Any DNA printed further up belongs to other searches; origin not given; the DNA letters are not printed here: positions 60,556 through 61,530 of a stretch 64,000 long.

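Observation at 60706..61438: Solitary CasE/Cas6e-like RNase gene beside groESL, with a strong hairpin in its own leader and no CRISPR-Cas context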

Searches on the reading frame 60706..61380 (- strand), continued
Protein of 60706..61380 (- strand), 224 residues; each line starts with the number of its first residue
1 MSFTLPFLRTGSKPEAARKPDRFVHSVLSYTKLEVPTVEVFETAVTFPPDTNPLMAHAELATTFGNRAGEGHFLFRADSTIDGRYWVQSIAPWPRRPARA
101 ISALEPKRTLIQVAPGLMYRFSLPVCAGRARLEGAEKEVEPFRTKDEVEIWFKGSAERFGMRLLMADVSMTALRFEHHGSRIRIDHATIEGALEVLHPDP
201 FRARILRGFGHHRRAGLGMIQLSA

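Call 60: list_cluster_members(proteins=[P0018, P0028, P0060, P0075, P0079, P0107, P0113, P0118, P0061, P0009])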
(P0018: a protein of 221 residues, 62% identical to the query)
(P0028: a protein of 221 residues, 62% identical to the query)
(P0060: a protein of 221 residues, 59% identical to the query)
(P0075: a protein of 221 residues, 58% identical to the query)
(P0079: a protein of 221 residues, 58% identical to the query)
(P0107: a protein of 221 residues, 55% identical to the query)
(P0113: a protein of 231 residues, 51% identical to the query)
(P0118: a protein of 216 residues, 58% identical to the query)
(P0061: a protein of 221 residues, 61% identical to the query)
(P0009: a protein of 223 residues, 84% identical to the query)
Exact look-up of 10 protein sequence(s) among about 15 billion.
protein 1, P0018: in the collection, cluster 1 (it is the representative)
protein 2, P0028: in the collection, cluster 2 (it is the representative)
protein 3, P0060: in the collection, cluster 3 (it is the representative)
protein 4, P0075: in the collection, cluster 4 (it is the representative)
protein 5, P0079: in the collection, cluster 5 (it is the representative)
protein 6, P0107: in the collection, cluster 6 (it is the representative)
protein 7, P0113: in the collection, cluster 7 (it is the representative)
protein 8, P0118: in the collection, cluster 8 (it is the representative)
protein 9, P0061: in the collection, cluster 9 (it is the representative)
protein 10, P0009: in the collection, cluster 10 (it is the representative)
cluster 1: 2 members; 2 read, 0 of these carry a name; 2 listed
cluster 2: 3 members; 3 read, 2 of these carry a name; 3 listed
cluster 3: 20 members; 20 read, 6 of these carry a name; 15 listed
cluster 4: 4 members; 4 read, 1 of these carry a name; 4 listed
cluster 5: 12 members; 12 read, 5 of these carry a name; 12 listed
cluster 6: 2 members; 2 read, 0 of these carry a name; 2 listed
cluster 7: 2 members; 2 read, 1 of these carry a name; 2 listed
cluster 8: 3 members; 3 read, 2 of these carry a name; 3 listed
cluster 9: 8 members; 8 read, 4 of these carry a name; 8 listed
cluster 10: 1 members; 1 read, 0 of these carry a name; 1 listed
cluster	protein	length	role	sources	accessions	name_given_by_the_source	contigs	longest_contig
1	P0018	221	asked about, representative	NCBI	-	-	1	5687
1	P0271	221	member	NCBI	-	-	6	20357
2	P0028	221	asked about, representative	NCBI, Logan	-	-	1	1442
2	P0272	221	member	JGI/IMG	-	CRISPR-associated protein Cas6/Cse3/CasE subtype I-E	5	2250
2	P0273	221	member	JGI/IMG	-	CRISPR-associated protein Cas6/Cse3/CasE subtype I-E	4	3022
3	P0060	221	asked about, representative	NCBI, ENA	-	-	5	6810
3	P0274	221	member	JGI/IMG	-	CRISPR-associated protein Cas6/Cse3/CasE subtype I-E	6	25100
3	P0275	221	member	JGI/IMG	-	CRISPR-associated protein Cas6/Cse3/CasE subtype I-E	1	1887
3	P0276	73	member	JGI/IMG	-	hypothetical protein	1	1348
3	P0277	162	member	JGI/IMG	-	CRISPR-associated protein Cas6/Cse3/CasE subtype I-E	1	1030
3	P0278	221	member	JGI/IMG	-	CRISPR-associated protein Cas6/Cse3/CasE subtype I-E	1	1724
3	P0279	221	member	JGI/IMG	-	CRISPR-associated protein Cas6/Cse3/CasE subtype I-E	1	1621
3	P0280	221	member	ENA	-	-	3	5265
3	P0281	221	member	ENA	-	-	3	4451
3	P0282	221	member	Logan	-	-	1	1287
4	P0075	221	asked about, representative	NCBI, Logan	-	-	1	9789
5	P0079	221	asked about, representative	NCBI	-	-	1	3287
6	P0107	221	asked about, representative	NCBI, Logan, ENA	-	-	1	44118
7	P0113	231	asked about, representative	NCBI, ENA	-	-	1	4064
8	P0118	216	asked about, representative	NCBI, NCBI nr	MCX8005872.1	MAG: type I-E CRISPR-associated protein Cas6/Cse3/CasE [Burkholderiaceae bacterium] | type I-E CRISPR-associated protein Cas6/Cse3/CasE [Burkholderiaceae bacterium]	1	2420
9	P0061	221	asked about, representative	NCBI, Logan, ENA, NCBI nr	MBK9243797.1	MAG: type I-E CRISPR-associated protein Cas6/Cse3/CasE [Burkholderiales bacterium] | type I-E CRISPR-associated protein Cas6/Cse3/CasE [Burkholderiales bacterium]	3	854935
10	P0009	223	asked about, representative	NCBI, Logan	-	-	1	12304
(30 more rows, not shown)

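Call 76: search_protein_families(library=pfam, proteins=[P0134, P0139, P0145], max_evalue=0.001)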
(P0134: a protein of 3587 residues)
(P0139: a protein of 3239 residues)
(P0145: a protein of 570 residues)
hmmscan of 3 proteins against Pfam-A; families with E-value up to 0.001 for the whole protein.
P0134 (3587 aa): 9 families
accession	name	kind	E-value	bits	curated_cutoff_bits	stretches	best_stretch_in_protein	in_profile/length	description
PF00041.27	fn3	-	0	1041.9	25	31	611-696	2-81/84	Fibronectin type III domain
PF25059.1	FN3_DSCAM-DSCAML_C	-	1.6e-174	567.3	39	27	1115-1188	4-71/89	DSCAM/DSCAML C-terminal Fn3-like domain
PF16323.11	DUF4959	-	3.7e-74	246.3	32.9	0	607-688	17-94/106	Domain of unknown function (DUF4959)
PF16656.11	Pur_ac_phosph_N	-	5.6e-62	206.8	30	2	1006-1094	1-90/93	Purple acid Phosphatase, N-terminal domain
PF16389.11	DUF4998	-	1.1e-44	152.8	29.1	0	515-597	24-103/199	Domain of unknown function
PF24691.1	TreTu_C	-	5.7e-32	110.7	27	0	1287-1328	25-66/100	TreTu toxin, C-terminal domain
PF10179.15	NDNF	-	7.3e-22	78.2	27.3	0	954-984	82-112/127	Neuron-derived neurotrophic factor, first Fn(III) domain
PF22486.2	MATH_2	-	2.7e-19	70.2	32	0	1211-1239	46-74/136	MATH domain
PF25788.1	Ig_Rha78A_N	-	8.8e-05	23.2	27.4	1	1015-1094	17-98/105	Rha78A-like, N-terminal immunoglobulin domain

P0139 (3239 aa): 18 families
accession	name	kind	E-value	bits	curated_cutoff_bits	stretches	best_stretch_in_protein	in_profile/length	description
PF00041.27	fn3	-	2.5e-297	960.6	25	30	274-349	3-80/84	Fibronectin type III domain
PF00102.32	Y_phosphatase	-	2.2e-84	283.2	20.9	1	2967-3198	1-233/234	Protein-tyrosine phosphatase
PF18861.7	PTP_tm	-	3.4e-38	131.2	26.3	1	2738-2865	1-125/126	TM proximal of protein tyrosine phosphatase, receptor type J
PF09294.16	Interfer-bind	-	1.3e-20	74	21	0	2211-2269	40-97/104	Interferon-alpha/beta receptor, fibronectin type III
PF22986.3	Fn3_ELFN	-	1.4e-16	60.6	27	0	1146-1209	4-70/85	ELFN1/ELFN2, fibronectin type-III domain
PF16656.11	Pur_ac_phosph_N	-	1.5e-14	54.7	30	0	38-95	39-93/93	Purple acid Phosphatase, N-terminal domain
PF25300.1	Fn3_Dep-1_3rd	-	1.7e-14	53.9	26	0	1406-1481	2-82/85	Dep-1 third Fn3-like domain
PF21605.3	CRLF2-like_D2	-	9.8e-14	51.7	27.3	0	275-355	5-85/94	Cytokine receptor-like factor 2-like, D2 domain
PF25059.1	FN3_DSCAM-DSCAML_C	-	1.7e-12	48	39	0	2576-2609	37-70/89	DSCAM/DSCAML C-terminal Fn3-like domain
PF24943.1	Fn3_Dep-1_2nd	-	2.1e-12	47.2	27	0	758-793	64-97/97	Dep-1 second Fn3-like domain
PF16893.11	fn3_2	-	4.1e-11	43.3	27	0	1145-1221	7-87/89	Fibronectin type III domain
PF19149.5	DUF5831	-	1.2e-08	35.5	25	0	1216-1236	34-54/72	Family of unknown function (DUF5831)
PF09522.15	RE_R_Pab1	-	6.6e-06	26.7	25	0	441-482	49-90/119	R.Pab1 restriction endonuclease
PF22784.1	PTP-SAK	-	2.4e-05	24.8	27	1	3124-3163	77-116/153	Swiss Army Knife protein, DSP-PTPase phosphatase domain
PF22785.1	Tc-R-P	-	4.3e-05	24.4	27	1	3105-3153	54-98/106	Polymorphic toxin system, DSP-PTPase phosphatase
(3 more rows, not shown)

P0145 (570 aa): 21 families
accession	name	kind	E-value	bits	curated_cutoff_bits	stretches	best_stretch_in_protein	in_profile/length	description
PF00041.27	fn3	-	1e-84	279.3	25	6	225-293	3-72/84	Fibronectin type III domain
PF25300.1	Fn3_Dep-1_3rd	-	1.6e-11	44.4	26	0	140-202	2-71/85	Dep-1 third Fn3-like domain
PF25059.1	FN3_DSCAM-DSCAML_C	-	1.8e-11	44.6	39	0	255-300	30-75/89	DSCAM/DSCAML C-terminal Fn3-like domain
PF24942.1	Fn3_Dep-1_1st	-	3.3e-11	43.6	26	0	171-208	45-83/96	Dep-1 first Fn3-like domain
PF18115.7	Tudor_3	-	6e-11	42.5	25.8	0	242-262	21-42/52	DNA repair protein Crb2 Tudor domain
PF24943.1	Fn3_Dep-1_2nd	-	2e-10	40.8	27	0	275-302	65-92/97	Dep-1 second Fn3-like domain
PF25529.1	Ig_ENGASE1_C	-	2.8e-10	40.7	27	0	494-551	25-83/117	ENGASE1-like, C-terminal immunoglobulin-like domain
PF09113.15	N-glycanase_C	-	1.5e-09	38.2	25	0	501-555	77-125/140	Peptide-N-glycosidase F, C terminal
PF16656.11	Pur_ac_phosph_N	-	1.2e-08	35.8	30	0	314-375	5-64/93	Purple acid Phosphatase, N-terminal domain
PF07174.17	FAP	-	1.5e-08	35.2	27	0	405-436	92-123/187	Fibronectin-attachment protein (FAP) domain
PF03197.19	FRD2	-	3.4e-07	31.3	29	0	156-189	19-52/96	Bacteriophage FRD2 protein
PF18081.7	FANC_SAP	-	1.7e-06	28.5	23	0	43-61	9-27/51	Fanconi anemia-associated nuclease SAP domain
PF23608.1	Ig_ILCR1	-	1.9e-06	28.4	27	0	258-295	54-91/114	ILCR1 Ig-like domain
PF24946.1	Fn3_Dep-1_4th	-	7.4e-06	26.4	27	0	271-294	67-90/100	Dep-1 fourth Fn3-like domain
PF24145.1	K1-lyase_N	-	7.9e-06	26.3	27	0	105-127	38-60/72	K1 capsule-specific polysaccharide lyase, N-terminal domain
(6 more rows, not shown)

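Call 89: search_protein_families(library=pfam, proteins=[L081:2622-2969:-, L081:3100-4854:+], max_evalue=0.00001)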
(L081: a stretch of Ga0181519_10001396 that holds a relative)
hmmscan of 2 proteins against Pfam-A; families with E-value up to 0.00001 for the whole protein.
L081:2622-2969:- (116 aa): 1 family
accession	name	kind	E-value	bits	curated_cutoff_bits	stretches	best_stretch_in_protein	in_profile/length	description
PF04273.18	BLH_phosphatase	-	6.6e-35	120.2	26.1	1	7-112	2-106/110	Beta-lactamase hydrolase-like protein, phosphatase-like domain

L081:3100-4854:+ (585 aa): 1 family
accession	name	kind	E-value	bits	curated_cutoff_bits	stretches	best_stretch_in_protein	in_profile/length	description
PF07690.21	MFS_1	-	6e-29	101.5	33.4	1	95-471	28-347/347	Major Facilitator Superfamily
